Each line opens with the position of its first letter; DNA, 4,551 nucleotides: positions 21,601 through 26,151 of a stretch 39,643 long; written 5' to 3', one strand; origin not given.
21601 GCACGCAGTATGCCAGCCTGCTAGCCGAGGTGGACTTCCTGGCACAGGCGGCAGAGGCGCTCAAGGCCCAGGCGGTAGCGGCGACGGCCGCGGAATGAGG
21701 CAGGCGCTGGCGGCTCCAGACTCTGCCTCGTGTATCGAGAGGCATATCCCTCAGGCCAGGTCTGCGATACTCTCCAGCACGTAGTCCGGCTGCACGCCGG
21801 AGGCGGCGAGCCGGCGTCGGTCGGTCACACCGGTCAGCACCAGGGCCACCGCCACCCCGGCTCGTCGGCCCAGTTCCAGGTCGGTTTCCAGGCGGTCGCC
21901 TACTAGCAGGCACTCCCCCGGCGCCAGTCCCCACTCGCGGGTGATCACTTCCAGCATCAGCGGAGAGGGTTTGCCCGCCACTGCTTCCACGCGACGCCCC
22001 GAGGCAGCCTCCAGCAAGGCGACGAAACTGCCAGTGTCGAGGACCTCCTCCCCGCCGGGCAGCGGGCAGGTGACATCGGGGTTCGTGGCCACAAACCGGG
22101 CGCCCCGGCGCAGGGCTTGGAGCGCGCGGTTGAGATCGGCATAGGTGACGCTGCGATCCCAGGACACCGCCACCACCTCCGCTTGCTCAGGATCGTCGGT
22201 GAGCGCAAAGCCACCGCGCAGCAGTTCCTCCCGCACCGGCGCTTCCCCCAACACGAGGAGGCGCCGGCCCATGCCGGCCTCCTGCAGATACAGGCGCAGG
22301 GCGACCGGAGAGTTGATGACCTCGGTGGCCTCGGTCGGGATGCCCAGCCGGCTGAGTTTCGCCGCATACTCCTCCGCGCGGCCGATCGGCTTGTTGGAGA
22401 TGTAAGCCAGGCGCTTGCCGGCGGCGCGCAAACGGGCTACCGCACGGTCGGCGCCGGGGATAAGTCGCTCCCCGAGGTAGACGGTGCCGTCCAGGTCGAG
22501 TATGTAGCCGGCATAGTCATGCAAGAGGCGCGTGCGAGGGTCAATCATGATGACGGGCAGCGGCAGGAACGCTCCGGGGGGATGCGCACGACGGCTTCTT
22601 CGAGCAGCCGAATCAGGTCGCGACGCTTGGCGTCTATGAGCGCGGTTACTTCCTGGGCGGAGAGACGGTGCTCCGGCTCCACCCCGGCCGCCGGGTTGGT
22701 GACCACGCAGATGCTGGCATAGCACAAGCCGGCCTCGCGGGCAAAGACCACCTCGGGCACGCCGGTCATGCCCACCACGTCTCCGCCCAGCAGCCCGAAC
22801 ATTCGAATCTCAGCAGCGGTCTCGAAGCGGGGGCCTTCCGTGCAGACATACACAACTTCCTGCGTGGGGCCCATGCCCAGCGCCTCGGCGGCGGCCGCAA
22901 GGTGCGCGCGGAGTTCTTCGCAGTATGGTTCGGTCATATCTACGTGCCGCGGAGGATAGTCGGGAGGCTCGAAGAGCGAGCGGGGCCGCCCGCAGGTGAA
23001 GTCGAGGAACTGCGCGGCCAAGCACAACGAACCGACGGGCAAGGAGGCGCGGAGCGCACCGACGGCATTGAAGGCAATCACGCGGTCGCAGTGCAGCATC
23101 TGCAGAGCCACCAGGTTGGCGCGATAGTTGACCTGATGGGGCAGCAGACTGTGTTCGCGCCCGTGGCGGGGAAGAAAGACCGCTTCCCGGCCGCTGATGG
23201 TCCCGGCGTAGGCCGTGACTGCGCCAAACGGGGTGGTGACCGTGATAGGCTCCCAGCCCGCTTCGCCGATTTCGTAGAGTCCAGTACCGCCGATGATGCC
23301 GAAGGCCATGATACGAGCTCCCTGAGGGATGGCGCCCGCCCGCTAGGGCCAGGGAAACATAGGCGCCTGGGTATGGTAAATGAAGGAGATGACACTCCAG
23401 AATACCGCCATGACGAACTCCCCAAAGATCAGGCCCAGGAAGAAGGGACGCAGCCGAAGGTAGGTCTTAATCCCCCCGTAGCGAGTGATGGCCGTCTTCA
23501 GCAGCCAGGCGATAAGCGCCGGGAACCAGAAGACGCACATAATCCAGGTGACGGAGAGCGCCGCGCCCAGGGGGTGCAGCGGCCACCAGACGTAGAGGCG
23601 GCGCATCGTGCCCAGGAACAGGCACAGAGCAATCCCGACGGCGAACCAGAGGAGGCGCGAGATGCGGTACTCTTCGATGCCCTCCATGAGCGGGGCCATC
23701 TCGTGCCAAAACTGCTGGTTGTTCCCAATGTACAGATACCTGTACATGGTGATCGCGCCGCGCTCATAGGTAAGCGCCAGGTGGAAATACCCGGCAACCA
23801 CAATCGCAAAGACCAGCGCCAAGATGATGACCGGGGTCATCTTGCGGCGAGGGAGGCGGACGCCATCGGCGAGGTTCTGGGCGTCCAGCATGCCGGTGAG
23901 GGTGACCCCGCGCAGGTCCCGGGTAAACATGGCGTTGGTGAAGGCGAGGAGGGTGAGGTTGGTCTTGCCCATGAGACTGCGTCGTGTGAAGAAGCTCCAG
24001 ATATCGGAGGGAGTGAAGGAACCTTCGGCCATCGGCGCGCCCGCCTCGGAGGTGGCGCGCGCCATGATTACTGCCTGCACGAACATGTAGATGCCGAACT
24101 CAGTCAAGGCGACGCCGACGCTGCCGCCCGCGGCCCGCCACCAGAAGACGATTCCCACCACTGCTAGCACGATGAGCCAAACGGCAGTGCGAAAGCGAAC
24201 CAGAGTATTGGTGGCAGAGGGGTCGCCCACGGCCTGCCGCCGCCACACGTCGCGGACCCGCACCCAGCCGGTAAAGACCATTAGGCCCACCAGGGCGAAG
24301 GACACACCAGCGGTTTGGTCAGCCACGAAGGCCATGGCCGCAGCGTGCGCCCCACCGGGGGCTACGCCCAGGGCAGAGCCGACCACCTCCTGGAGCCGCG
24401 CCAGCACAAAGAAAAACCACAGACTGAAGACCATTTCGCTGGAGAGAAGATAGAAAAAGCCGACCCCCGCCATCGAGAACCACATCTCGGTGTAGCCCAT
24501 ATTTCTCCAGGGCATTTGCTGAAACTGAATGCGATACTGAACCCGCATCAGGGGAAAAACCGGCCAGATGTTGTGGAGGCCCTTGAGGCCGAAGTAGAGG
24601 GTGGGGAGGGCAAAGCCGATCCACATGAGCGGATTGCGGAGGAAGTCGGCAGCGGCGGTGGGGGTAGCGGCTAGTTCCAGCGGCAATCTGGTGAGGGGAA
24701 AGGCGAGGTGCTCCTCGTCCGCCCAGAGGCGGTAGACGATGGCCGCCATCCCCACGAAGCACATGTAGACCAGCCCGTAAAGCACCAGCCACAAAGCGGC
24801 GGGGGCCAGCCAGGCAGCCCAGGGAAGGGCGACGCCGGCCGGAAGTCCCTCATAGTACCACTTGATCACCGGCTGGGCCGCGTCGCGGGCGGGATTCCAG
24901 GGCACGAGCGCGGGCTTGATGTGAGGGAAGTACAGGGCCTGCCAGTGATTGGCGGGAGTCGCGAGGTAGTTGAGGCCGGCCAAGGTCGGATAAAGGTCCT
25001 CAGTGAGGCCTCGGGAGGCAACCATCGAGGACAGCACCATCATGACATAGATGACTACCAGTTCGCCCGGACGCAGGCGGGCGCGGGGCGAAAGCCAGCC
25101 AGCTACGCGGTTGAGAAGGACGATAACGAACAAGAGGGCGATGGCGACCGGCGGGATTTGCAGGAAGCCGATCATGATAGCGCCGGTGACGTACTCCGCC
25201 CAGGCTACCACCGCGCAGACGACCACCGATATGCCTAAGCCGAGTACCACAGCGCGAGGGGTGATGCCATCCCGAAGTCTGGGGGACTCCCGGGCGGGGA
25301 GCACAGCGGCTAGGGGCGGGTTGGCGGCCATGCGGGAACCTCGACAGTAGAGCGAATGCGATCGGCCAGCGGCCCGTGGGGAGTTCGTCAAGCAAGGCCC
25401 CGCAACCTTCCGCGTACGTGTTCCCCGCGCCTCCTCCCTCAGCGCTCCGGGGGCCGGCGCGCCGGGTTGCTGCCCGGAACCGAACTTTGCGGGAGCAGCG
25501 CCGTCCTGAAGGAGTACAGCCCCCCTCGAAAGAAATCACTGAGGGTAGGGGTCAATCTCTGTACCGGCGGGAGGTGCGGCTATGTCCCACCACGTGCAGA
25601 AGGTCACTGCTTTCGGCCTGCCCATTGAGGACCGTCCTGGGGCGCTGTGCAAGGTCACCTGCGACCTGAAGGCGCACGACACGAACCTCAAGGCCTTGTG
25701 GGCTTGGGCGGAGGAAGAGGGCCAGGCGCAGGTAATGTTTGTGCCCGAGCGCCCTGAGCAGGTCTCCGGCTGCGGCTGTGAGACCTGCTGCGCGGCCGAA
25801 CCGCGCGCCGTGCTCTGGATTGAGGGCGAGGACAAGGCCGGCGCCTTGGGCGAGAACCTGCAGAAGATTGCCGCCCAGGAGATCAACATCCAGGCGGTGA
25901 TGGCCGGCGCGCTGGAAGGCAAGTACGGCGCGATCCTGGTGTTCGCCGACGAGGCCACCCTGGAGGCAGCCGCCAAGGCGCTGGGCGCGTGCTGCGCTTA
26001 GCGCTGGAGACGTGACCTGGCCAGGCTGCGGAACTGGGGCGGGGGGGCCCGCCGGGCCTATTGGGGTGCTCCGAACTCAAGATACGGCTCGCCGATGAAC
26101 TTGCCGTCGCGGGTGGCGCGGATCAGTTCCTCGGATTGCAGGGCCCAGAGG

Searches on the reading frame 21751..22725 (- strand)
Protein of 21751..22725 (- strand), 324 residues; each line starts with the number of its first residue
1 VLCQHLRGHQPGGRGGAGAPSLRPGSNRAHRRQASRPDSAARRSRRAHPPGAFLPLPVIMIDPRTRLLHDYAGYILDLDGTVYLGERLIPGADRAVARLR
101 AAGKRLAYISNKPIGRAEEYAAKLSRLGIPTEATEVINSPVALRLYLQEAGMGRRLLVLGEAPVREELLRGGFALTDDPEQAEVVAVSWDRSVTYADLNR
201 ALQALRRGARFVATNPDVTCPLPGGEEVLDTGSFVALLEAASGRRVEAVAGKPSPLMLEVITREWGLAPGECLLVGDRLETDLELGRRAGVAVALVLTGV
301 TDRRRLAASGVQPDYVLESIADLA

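Call 45: search_protein_families(library=pfam, proteins=[window:21751-22725:-], max_evalue=0.01)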
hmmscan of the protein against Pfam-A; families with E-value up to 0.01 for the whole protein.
window:21751-22725:- (324 aa): 4 families
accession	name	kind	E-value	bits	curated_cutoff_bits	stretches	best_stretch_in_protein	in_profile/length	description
PF13344.12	Hydrolase_6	-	4.3e-23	81.7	27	1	75-173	2-100/101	Haloacid dehalogenase-like hydrolase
PF13242.12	Hydrolase_like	-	2.1e-21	76.1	22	1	249-323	1-75/75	HAD-hyrolase-like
PF00702.32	Hydrolase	-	8e-18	66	26.4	1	73-290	3-191/191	haloacid dehalogenase-like hydrolase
PF13419.12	HAD_2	-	1.8e-05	25.4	23.8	1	250-296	133-178/178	Haloacid dehalogenase-like hydrolase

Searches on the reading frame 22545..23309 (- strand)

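Call 45: search_protein_families(library=pfam, proteins=[window:22545-23309:-], max_evalue=0.01)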
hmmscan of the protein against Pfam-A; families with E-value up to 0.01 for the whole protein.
window:22545-23309:- (254 aa): 1 family
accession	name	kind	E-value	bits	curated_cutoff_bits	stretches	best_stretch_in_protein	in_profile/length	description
PF01048.26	PNP_UDP_1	-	1e-45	156.4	25.1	1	3-239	2-231/233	Phosphorylase superfamily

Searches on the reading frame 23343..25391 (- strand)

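Call 45: search_protein_families(library=pfam, proteins=[window:23343-25391:-], max_evalue=0.01)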
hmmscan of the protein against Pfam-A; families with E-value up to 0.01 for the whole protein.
window:23343-25391:- (682 aa): 2 families
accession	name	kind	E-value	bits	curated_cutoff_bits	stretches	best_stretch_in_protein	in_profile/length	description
PF20581.3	DUF6785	-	9.7e-123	410.7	25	1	44-545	1-498/498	Family of unknown function (DUF6785)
PF20580.3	DUF6784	-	1.8e-29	102.3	26.4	1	581-676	2-97/101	Domain of unknown function (DUF6784)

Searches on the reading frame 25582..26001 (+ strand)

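Call 45: search_protein_families(library=pfam, proteins=[window:25582-26001:+], max_evalue=0.01)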
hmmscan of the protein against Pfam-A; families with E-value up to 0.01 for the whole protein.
window:25582-26001:+ (139 aa): 3 families
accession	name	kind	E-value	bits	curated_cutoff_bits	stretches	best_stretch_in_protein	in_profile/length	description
PF01842.31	ACT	-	6.1e-06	26.4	27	0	80-136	5-63/66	ACT domain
PF13291.12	ACT_4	-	7.2e-05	23.8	27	0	78-111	9-42/80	ACT domain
PF22629.2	ACT_AHAS_ss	-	0.0035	17.9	27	0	83-134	6-59/67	AHAS small subunit-like ACT domain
